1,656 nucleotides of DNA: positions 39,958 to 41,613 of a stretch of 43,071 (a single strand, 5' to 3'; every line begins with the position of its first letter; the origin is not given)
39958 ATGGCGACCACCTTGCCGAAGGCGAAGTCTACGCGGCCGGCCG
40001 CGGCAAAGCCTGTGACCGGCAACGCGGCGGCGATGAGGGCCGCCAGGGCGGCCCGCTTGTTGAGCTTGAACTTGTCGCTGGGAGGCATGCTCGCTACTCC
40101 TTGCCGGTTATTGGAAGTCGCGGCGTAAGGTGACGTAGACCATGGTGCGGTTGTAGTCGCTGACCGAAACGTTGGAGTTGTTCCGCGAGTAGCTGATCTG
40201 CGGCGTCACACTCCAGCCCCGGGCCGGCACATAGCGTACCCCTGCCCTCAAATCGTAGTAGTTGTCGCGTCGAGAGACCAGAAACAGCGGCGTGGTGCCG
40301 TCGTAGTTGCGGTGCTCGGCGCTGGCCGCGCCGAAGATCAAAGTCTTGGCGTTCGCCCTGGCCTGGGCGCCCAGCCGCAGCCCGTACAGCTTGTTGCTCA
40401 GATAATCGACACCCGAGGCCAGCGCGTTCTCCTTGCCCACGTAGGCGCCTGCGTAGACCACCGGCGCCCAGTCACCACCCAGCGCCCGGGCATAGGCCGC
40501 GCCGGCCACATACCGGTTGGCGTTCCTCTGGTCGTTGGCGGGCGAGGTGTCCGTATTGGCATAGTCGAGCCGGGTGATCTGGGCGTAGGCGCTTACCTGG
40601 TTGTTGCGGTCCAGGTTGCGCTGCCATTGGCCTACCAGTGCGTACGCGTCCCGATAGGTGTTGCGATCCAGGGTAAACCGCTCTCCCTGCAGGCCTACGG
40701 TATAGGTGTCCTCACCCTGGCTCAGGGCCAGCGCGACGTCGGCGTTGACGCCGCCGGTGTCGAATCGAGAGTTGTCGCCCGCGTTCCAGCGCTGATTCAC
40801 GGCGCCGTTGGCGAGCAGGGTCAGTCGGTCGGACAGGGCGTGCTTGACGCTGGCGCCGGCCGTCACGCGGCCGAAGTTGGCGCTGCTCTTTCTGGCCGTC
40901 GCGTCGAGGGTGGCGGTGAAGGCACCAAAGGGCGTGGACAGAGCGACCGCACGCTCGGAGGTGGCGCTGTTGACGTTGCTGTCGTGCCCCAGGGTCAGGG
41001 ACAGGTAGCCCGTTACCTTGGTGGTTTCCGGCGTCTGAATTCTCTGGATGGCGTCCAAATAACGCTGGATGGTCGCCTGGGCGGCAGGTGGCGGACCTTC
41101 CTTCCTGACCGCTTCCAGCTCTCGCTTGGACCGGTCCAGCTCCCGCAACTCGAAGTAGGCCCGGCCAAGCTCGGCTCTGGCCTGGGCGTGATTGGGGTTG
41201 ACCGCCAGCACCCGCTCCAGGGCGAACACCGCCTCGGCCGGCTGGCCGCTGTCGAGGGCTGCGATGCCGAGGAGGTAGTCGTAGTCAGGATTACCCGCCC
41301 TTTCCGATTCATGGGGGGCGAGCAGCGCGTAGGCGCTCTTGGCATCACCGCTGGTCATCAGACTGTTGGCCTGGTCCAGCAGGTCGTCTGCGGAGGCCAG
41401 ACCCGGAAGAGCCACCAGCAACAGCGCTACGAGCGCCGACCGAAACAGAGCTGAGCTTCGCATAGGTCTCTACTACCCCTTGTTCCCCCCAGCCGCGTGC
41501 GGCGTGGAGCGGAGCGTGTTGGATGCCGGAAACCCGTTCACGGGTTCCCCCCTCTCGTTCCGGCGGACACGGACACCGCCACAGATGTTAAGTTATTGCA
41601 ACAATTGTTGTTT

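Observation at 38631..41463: Slam/DUF560-like translocon paired with a non-lipidated FecR-domain cargo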

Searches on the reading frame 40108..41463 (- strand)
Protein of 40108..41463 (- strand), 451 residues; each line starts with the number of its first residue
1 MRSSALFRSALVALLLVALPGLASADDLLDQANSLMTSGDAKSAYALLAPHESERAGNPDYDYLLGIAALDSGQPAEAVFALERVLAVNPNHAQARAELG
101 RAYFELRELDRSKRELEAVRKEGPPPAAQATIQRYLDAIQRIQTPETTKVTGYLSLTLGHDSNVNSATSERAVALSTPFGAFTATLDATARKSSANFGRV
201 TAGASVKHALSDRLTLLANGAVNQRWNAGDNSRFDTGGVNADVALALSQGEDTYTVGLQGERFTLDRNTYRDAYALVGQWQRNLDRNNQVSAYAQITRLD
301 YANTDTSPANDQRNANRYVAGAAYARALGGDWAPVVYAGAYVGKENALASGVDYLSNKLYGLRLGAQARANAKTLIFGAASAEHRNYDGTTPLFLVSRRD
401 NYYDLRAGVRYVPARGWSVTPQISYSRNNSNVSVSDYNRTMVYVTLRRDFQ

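Call 3: search_protein_families(library=pfam, proteins=[window:40108-41463:-], max_evalue=0.1)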
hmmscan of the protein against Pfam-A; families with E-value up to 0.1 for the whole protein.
window:40108-41463:- (451 aa): 16 families
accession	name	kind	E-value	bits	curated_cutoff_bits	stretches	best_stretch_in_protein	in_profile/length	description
PF14559.12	TPR_19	-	1.7e-12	47.9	25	1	69-131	1-64/68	Tetratricopeptide repeat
PF04575.19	SlipAM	-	6.9e-10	39.4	22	1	154-450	5-288/288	Surface lipoprotein assembly modifier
PF10082.15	BBP2_2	-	8.1e-08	32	23.7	1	377-447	311-375/378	Putative beta-barrel porin 2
PF13432.12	TPR_16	-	1.3e-07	32.3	32.7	1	63-112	1-50/65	Tetratricopeptide repeat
PF07719.23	TPR_2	-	4.7e-07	29.9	27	1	63-92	5-34/34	Tetratricopeptide repeat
PF12895.13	ANAPC3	-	1.6e-05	25.5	27.2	1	24-84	22-81/82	Anaphase-promoting complex, cyclosome, subunit 3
PF13428.12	TPR_14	-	4.4e-05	24.2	23.5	1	63-101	5-43/44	Tetratricopeptide repeat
PF13371.12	TPR_9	-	4.7e-05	23.7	35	1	68-124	4-60/73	Tetratricopeptide repeat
PF00515.34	TPR_1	-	0.00012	22.2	27.8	1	63-92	5-34/34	Tetratricopeptide repeat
PF13181.12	TPR_8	-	0.00019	21.8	25.7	0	63-92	5-34/34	Tetratricopeptide repeat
PF13431.12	TPR_17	-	0.0005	20.6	24.4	1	82-112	2-32/34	Tetratricopeptide repeat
PF11059.14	DUF2860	-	0.00052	19.7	22.9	1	271-446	119-291/294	Protein of unknown function (DUF2860)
PF13414.12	TPR_11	-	0.0091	16.1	26.8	1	71-106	6-41/42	TPR repeat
PF13174.12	TPR_6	-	0.029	15.5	26.3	0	63-92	4-33/33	Tetratricopeptide repeat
PF24575.1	TPR_Slam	-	0.061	14.2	35.2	0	63-114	51-102/104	Surface lipoprotein assembly modifier, N-terminal TPR repeats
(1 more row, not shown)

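Call 4: search_protein_families(library=ncbifam, proteins=[window:40108-41463:-], max_evalue=0.1)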
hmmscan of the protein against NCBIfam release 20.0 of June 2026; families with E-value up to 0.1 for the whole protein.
window:40108-41463:- (451 aa): 5 families
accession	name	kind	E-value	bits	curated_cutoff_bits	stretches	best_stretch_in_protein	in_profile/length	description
NF040959.1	MamA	equivalog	1.6e-10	40.8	200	1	29-124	41-136/204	magnetosome protein MamA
TIGR02917.1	PEP_TPR_lipo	equivalog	2.7e-06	25.6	312.2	1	32-103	336-407/899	XrtA/PEP-CTERM system TPR-repeat protein PrsT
TIGR03014.2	EpsL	equivalog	3.7e-06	26.2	275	1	361-450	295-385/385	XrtB/PEP-CTERM-associated polysaccharide biosynthesis outer membrane protein EpsL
NF052415.1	T3SS_chap_SctY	equivalog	0.0032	17.9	70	1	64-130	11-77/106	type III secretion apparatus assembly chaperone SctY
TIGR02795.1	tol_pal_ybgF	equivalog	0.07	13.7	90.1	0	54-125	34-108/119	tol-pal system protein YbgF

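Call 15: find_homologous_proteins(query=window:40108-41463:-)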
Query window:40108-41463:- (451 aa): 1139 proteins with E <= 0.001 among 8000 candidates; the best 120 are listed.
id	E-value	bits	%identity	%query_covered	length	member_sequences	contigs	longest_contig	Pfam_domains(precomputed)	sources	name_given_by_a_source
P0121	1.9e-133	464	51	98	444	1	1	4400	PF14559.13,PF04575.20,PF13432.13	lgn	-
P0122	2.3e-132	460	51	97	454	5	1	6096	PF14559.13,PF04575.20,PF13432.13,PF07719.24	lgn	-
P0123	3.1e-131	456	50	97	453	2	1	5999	PF14559.13,PF04575.20,PF13432.13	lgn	-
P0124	2.3e-130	454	51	98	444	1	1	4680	PF14559.13,PF13371.13,PF04575.20,PF13432.13,PF07719.24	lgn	-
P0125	4.6e-129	449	51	97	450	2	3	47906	PF14559.13,PF04575.20,PF13432.13,PF07719.24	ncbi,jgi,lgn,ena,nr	ncbi:MAG TPA: tetratricopeptide repeat protein [Sulfuricella sp.]|nr:tetratricopeptide repeat protei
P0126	1.4e-128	448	50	98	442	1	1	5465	PF14559.13,PF04575.20,PF13432.13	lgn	-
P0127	1.5e-128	448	50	99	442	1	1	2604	PF14559.13,PF04575.20,PF13432.13,PF07719.24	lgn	-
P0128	2.6e-128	447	49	100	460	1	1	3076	PF14559.13,PF04575.20,PF13432.13,PF10082.16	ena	-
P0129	3.6e-128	446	51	98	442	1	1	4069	PF14559.13,PF13371.13,PF04575.20,PF13432.13,PF07719.24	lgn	-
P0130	4.0e-128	446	50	94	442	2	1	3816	PF14559.13,PF13505.13,PF04575.20,PF13432.13,PF07719.24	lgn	-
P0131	5.4e-128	446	50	97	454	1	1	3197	PF14559.13,PF04575.20,PF07719.24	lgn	-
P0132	1.3e-127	445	49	98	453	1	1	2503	PF14559.13,PF13505.13,PF04575.20,PF13432.13,PF10082.16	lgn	-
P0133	7.4e-127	442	49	98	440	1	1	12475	PF14559.13,PF04575.20,PF13432.13,PF07719.24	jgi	jgi:tetratricopeptide (TPR) repeat protein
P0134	8.8e-127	442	50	95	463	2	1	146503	PF14559.13,PF04575.20,PF12895.14,PF13432.13,PF10082.16,PF07719.24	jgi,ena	jgi:tetratricopeptide (TPR) repeat protein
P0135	1.0e-126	442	50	100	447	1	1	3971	PF14559.13,PF04575.20,PF13432.13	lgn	-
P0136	1.4e-125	438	48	95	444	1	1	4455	PF14559.13,PF04575.20,PF07719.24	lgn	-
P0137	1.9e-125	437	50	98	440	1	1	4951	PF14559.13,PF13505.13,PF04575.20,PF13432.13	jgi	jgi:tetratricopeptide (TPR) repeat protein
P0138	3.5e-125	437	51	95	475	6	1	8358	PF14559.13,PF04575.20,PF13432.13,PF10082.16,PF07719.24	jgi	jgi:tetratricopeptide (TPR) repeat protein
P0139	4.2e-125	436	49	100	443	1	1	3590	PF14559.13,PF04575.20,PF13432.13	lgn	-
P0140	4.6e-125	436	49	98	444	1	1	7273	PF14559.13,PF04575.20,PF12895.14,PF13432.13,PF07719.24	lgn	-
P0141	5.2e-125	436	48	100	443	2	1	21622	PF14559.13,PF04575.20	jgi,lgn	-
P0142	1.1e-124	435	49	98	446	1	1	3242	PF14559.13,PF04575.20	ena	-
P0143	2.1e-124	434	50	97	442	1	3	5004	PF14559.13,PF04575.20,PF12895.14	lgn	-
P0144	2.7e-124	434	48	97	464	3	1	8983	PF14559.13,PF04575.20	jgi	-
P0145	3.0e-124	434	49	98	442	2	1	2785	PF14559.13,PF04575.20,PF12895.14,PF13432.13,PF07719.24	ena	-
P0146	3.3e-124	433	49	97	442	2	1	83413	PF14559.13,PF04575.20,PF13432.13,PF13181.13,PF07719.24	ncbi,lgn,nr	ncbi:MAG: DUF560 domain-containing protein [Betaproteobacteria bacterium]|nr:DUF560 domain-containin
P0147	6.8e-124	432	48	98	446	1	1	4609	PF14559.13,PF04575.20,PF13432.13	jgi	-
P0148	1.8e-123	431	50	95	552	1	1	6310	PF14559.13,PF04575.20,PF13432.13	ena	-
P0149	1.8e-123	431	48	100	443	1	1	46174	PF14559.13,PF04575.20,PF13432.13,PF10082.16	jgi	jgi:tetratricopeptide (TPR) repeat protein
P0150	2.1e-123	431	50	95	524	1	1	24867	PF14559.13,PF04575.20,PF13432.13,PF07719.24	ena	-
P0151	3.7e-123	430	50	95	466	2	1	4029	PF14559.13,PF04575.20,PF12895.14,PF07719.24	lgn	-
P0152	1.1e-122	428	48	98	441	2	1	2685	PF14559.13,PF04575.20,PF13432.13,PF13181.13,PF07719.24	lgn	-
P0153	1.3e-122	428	48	99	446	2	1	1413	PF14559.13,PF04575.20,PF13432.13,PF13428.13,PF07719.24,PF13174.13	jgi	-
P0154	1.6e-122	428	48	98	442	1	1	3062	PF14559.13,PF04575.20,PF13432.13,PF07719.24,PF13174.13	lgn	-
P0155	2.0e-122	427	48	100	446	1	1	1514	PF14559.13,PF04575.20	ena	-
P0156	4.6e-122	426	49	94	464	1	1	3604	PF14559.13,PF04575.20,PF12895.14,PF13432.13,PF07719.24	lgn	-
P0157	5.8e-122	426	48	98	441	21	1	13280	PF14559.13,PF13505.13,PF04575.20,PF13432.13,PF07719.24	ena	-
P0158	6.4e-122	426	48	98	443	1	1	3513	PF14559.13,PF13371.13,PF13505.13,PF04575.20,PF13432.13,PF07719.24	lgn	-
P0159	1.0e-121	425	48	99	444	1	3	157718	PF14559.13,PF04575.20,PF12895.14,PF10082.16,PF07719.24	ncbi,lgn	-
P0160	2.6e-121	424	46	98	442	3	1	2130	PF14559.13,PF04575.20,PF12895.14,PF13432.13,PF13181.13,PF07719.24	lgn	-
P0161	2.8e-121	424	47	100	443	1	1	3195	PF14559.13,PF13505.13,PF04575.20,PF13432.13,PF10082.16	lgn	-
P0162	4.4e-121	423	49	98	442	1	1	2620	PF14559.13,PF13505.13,PF04575.20,PF12895.14,PF13432.13,PF07719.24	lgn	-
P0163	5.5e-121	423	47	98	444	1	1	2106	PF14559.13,PF04575.20,PF12895.14,PF13432.13,PF13181.13,PF07719.24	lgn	-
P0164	8.2e-121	422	46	98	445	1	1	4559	PF14559.13,PF13371.13,PF04575.20,PF13432.13,PF13428.13,PF07719.24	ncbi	-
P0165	2.0e-120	421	46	100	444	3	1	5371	PF14559.13,PF04575.20,PF13432.13,PF07719.24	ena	-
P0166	2.6e-120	421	47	98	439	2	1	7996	PF14559.13,PF04575.20,PF00515.35,PF13432.13,PF13181.13,PF07719.24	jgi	-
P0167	2.9e-120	420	48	98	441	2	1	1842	PF14559.13,PF04575.20,PF12895.14,PF13432.13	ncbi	-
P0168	3.8e-120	420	50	98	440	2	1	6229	PF14559.13,PF13371.13,PF04575.20,PF12895.14,PF10082.16,PF13428.13,PF07719.24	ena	-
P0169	4.4e-120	420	48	98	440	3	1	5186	PF14559.13,PF13505.13,PF04575.20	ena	-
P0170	4.7e-120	420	49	98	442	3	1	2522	PF14559.13,PF13371.13,PF04575.20,PF12895.14,PF13432.13,PF10082.16,PF13181.13,PF07719.24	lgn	-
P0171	1.5e-119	418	50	94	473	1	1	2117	PF14559.13,PF04575.20,PF00515.35,PF13432.13,PF13181.13,PF07719.24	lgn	-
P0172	1.8e-119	418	49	93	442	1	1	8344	PF14559.13,PF13505.13,PF04575.20,PF13432.13,PF10082.16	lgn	-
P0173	2.0e-119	418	48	98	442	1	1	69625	PF14559.13,PF13371.13,PF04575.20,PF12895.14,PF07719.24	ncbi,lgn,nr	ncbi:MAG TPA: tetratricopeptide repeat protein [Gallionella sp.]|nr:tetratricopeptide repeat protein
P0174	2.0e-119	418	49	95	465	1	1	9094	PF14559.13,PF04575.20,PF12895.14,PF13432.13,PF07719.24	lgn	-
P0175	2.1e-119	418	48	98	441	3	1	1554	PF14559.13,PF13505.13,PF04575.20,PF13432.13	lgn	-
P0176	3.0e-119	417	49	94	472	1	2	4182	PF14559.13,PF04575.20,PF13432.13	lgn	-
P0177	4.2e-119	417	46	100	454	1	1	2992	PF14559.13,PF04575.20,PF13432.13,PF10082.16,PF13428.13,PF07719.24,PF13174.13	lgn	-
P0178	5.4e-119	416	50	94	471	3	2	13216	PF14559.13,PF04575.20,PF12895.14,PF13181.13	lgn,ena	-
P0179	8.5e-119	416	49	95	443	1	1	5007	PF14559.13,PF04575.20,PF13432.13,PF07719.24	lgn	-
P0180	1.1e-118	415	50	94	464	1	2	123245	PF14559.13,PF04575.20,PF13432.13,PF10082.16,PF13181.13,PF07719.24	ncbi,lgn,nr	ncbi:MAG: DUF560 domain-containing protein [Gammaproteobacteria bacterium]|nr:DUF560 domain-containi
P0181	1.2e-118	415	48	95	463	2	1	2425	PF14559.13,PF04575.20,PF13432.13,PF10082.16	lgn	-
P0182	1.2e-118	415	46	100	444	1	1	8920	PF14559.13,PF11059.15,PF04575.20,PF12895.14,PF13432.13,PF10082.16,PF13428.13,PF13181.13,PF07719.24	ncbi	-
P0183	1.4e-118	415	48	95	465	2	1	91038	PF14559.13,PF04575.20,PF00515.35,PF12895.14,PF13432.13,PF10082.16,PF13181.13,PF07719.24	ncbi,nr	ncbi:MAG: surface lipoprotein assembly modifier [Sideroxyarcus sp.]|nr:surface lipoprotein assembly 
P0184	1.4e-118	415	48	95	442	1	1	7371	PF14559.13,PF04575.20,PF13432.13,PF10082.16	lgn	-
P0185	1.5e-118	415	50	94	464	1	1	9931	PF14559.13,PF04575.20,PF13432.13,PF10082.16,PF13181.13,PF07719.24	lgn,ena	-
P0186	1.9e-118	414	48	100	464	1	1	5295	PF14559.13,PF04575.20,PF13432.13,PF10082.16,PF13181.13,PF07719.24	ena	-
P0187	1.9e-118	414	50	94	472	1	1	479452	PF14559.13,PF04575.20,PF13432.13,PF10082.16,PF13181.13,PF07719.24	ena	-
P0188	3.1e-118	414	49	94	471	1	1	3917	PF14559.13,PF04575.20,PF13432.13,PF10082.16,PF07719.24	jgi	jgi:tetratricopeptide (TPR) repeat protein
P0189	3.5e-118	414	48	100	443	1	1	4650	PF14559.13,PF13371.13,PF04575.20,PF13432.13,PF13181.13,PF07719.24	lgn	-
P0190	5.7e-118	413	49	94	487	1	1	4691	PF14559.13,PF04575.20,PF12895.14,PF13432.13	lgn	-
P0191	6.4e-118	413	46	98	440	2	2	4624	PF14559.13,PF04575.20,PF13181.13,PF07719.24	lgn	-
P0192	7.0e-118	413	47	100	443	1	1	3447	PF14559.13,PF04575.20,PF13432.13,PF07719.24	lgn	-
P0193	8.8e-118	412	48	94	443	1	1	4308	PF14559.13,PF13505.13,PF04575.20,PF13432.13,PF10082.16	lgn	-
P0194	9.0e-118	412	49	94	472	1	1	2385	PF14559.13,PF04575.20,PF12895.14,PF13181.13,PF07719.24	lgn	-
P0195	9.1e-118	412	48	99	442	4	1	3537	PF14559.13,PF13371.13,PF04575.20,PF10082.16,PF07719.24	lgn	-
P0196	1.4e-117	411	48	94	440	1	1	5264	PF14559.13,PF04575.20,PF13432.13,PF07719.24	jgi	-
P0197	2.1e-117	411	49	94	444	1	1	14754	PF14559.13,PF13371.13,PF04575.20,PF13432.13,PF07719.24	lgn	-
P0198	2.3e-117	411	47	98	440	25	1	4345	PF14559.13,PF04575.20,PF13432.13,PF10082.16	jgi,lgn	-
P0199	2.5e-117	411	48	95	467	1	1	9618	PF14559.13,PF04575.20,PF13432.13,PF10082.16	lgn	-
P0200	2.8e-117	411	49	94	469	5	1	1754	PF14559.13,PF04575.20,PF00515.35,PF12895.14,PF13432.13,PF13181.13,PF07719.24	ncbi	-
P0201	4.9e-117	410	45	100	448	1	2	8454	PF14559.13,PF13505.13,PF04575.20,PF13432.13,PF10082.16,PF13428.13,PF07719.24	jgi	jgi:tetratricopeptide (TPR) repeat protein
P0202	5.3e-117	410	45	100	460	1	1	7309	PF14559.13,PF13505.13,PF04575.20,PF13432.13,PF10082.16,PF13181.13,PF07719.24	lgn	-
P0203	5.5e-117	410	49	94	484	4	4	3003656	PF14559.13,PF04575.20,PF00515.35,PF13432.13,PF10082.16,PF13181.13,PF07719.24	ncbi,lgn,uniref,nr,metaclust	ncbi:conserved hypothetical protein [Sideroxydans lithotrophicus ES-1]|uniref:Surface lipoprotein as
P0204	1.5e-116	408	48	94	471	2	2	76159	PF14559.13,PF04575.20,PF13432.13,PF10082.16,PF07719.24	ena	-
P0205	1.8e-116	408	47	95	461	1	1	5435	PF14559.13,PF04575.20,PF13432.13,PF10082.16,PF07719.24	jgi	jgi:tetratricopeptide (TPR) repeat protein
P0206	1.9e-116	408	49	94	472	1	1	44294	PF14559.13,PF04575.20,PF00515.35,PF12895.14,PF13432.13,PF13181.13,PF07719.24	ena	-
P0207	4.0e-116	407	47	98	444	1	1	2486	PF14559.13,PF04575.20,PF13432.13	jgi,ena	-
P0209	4.9e-116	406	48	94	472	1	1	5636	PF14559.13,PF04575.20,PF13432.13,PF13181.13,PF07719.24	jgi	jgi:outer membrane protein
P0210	5.1e-116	406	48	98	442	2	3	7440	PF14559.13,PF13371.13,PF13505.13,PF04575.20,PF00515.35,PF13432.13,PF10082.16,PF13181.13,PF07719.24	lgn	-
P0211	6.1e-116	406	48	94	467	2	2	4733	PF14559.13,PF04575.20,PF00515.35,PF13432.13,PF07719.24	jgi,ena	-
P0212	6.9e-116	406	47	94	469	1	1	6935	PF14559.13,PF04575.20,PF10082.16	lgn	-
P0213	7.3e-116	406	47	99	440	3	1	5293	PF14559.13,PF04575.20,PF07719.24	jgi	-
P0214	8.6e-116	406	47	99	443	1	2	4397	PF14559.13,PF04575.20,PF13432.13,PF13181.13,PF07719.24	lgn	-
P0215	1.1e-115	405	45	97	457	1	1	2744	PF14559.13,PF04575.20,PF13432.13,PF07719.24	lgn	-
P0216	1.5e-115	405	45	100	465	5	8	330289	PF14559.13,PF04575.20,PF13428.13,PF07719.24,PF13174.13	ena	-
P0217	1.6e-115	405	48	95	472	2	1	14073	PF14559.13,PF04575.20,PF00515.35,PF12895.14,PF13432.13,PF07719.24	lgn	-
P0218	1.9e-115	405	48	94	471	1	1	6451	PF14559.13,PF04575.20,PF10082.16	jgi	jgi:outer membrane protein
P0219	2.0e-115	404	48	94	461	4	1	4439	PF14559.13,PF04575.20,PF13432.13,PF13181.13,PF07719.24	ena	-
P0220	2.0e-115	404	47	94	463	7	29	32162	PF14559.13,PF04575.20,PF00515.35,PF13432.13,PF10082.16,PF13181.13,PF07719.24,PF13174.13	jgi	jgi:tetratricopeptide (TPR) repeat protein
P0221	2.1e-115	404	48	94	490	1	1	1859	PF14559.13,PF04575.20,PF13432.13,PF13181.13,PF07719.24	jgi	jgi:tetratricopeptide (TPR) repeat protein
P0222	3.5e-115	404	48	96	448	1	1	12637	PF14559.13,PF04575.20,PF13432.13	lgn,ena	-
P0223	3.8e-115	404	48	94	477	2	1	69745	PF14559.13,PF13505.13,PF04575.20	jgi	jgi:outer membrane protein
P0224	4.6e-115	403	49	94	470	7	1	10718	PF14559.13,PF04575.20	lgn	-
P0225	6.1e-115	403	48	94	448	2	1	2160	PF14559.13,PF13371.13,PF04575.20,PF12895.14,PF10082.16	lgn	-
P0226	9.9e-115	402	48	95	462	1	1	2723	PF14559.13,PF04575.20,PF13432.13,PF10082.16,PF13181.13,PF07719.24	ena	-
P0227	9.9e-115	402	48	94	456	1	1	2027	PF14559.13,PF04575.20,PF00515.35,PF13432.13,PF07719.24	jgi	jgi:tetratricopeptide (TPR) repeat protein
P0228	1.8e-114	401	48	94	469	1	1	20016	PF14559.13,PF04575.20,PF13181.13,PF07719.24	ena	-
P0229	5.0e-114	400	45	98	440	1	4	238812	PF14559.13,PF04575.20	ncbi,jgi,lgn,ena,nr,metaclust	ncbi:MAG: hypothetical protein A2Z95_08755 [Gallionellales bacterium GWA2_60_18]|nr:MAG: hypothetica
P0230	6.4e-114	399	48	94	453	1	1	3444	PF14559.13,PF04575.20,PF13432.13,PF13181.13,PF07719.24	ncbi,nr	ncbi:MAG TPA: tetratricopeptide repeat protein [Gallionellaceae bacterium]|nr:tetratricopeptide repe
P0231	7.9e-114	399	47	95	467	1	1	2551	PF14559.13,PF04575.20,PF13432.13,PF10082.16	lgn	-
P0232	7.9e-114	399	47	95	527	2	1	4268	PF14559.13,PF04575.20,PF13432.13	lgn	-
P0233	1.4e-113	398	46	100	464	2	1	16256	PF14559.13,PF04575.20,PF13432.13,PF10082.16,PF13181.13,PF07719.24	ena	-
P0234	2.4e-113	398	47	99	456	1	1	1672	PF14559.13,PF13371.13,PF04575.20,PF13432.13,PF13181.13,PF07719.24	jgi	-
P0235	3.2e-113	397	48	94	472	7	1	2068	PF14559.13,PF04575.20,PF13432.13,PF10082.16,PF13181.13,PF07719.24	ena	-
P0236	3.6e-113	397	49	92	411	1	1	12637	PF14559.13,PF13371.13,PF04575.20,PF13432.13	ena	-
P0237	4.8e-113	397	47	94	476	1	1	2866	PF14559.13,PF04575.20,PF13432.13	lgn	-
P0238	6.1e-113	396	48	94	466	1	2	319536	PF14559.13,PF04575.20,PF13432.13,PF10082.16,PF13181.13,PF07719.24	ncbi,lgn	ncbi:MAG: surface lipoprotein assembly modifier [Sideroxyarcus sp.]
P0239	8.6e-113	396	48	94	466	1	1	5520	PF14559.13,PF04575.20,PF00515.35,PF12895.14,PF13432.13,PF10082.16,PF13181.13,PF07719.24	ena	-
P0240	9.5e-113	396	46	100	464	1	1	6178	PF14559.13,PF04575.20,PF13432.13,PF13181.13,PF07719.24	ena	-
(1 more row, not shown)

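Call 34: search_solved_structures(query=A3, max_evalue=1)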
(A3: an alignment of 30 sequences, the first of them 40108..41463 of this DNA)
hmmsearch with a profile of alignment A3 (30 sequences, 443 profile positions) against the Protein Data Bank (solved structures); distinct sequences matched with E-value up to 1: 54.
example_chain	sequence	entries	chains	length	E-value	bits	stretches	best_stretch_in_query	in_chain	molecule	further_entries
9qhb_A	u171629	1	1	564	1.1e-06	31.1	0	60-124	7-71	Engineered tetratricopeptide repeat protein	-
8bu0_A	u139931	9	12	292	3.7e-06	29.3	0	59-124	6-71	Consensus tetratricopeptide repeat protein | Crystal structure of an 8-repeat consensus TPR superhelix with Zinc. | Monomer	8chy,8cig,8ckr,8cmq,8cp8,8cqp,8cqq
4eqf_A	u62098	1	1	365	5e-06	28.9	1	54-125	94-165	PEX5-related protein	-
4y6c_A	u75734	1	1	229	1.9e-05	27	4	68-124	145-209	ANSERINA PUTATIVE KINESIN LIGHT chain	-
5lfl_A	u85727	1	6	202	2.7e-05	26.5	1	32-97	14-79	Magnetosome protein MamA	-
8ump_A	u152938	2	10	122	3.6e-05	26.1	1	60-128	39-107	T33-ml35-redesigned-TPR-domain-fold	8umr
5lfm_A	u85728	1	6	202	5.9e-05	25.4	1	32-97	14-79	Magnetosome protein MamA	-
6vl6_A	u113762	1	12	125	7.7e-05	25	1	60-140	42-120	T33_dn2A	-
4xi0_A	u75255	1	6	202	9.3e-05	24.7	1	33-105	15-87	Magnetosome protein MamA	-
5hrz_A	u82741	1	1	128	0.00011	24.4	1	60-125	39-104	TPR domain protein 1na0C3_3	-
9qhc_A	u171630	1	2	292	0.00013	24.2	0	63-124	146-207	Engineered tetratricopeptide repeat protein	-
3asg_A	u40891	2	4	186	0.00015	24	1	36-122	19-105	MamA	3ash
3as4_A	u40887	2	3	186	0.00022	23.5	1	36-122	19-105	MamA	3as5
3asd_A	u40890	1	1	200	0.00031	23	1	36-120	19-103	MamA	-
3as8_A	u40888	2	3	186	0.00042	22.5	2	36-124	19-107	Magnetosome protein MamA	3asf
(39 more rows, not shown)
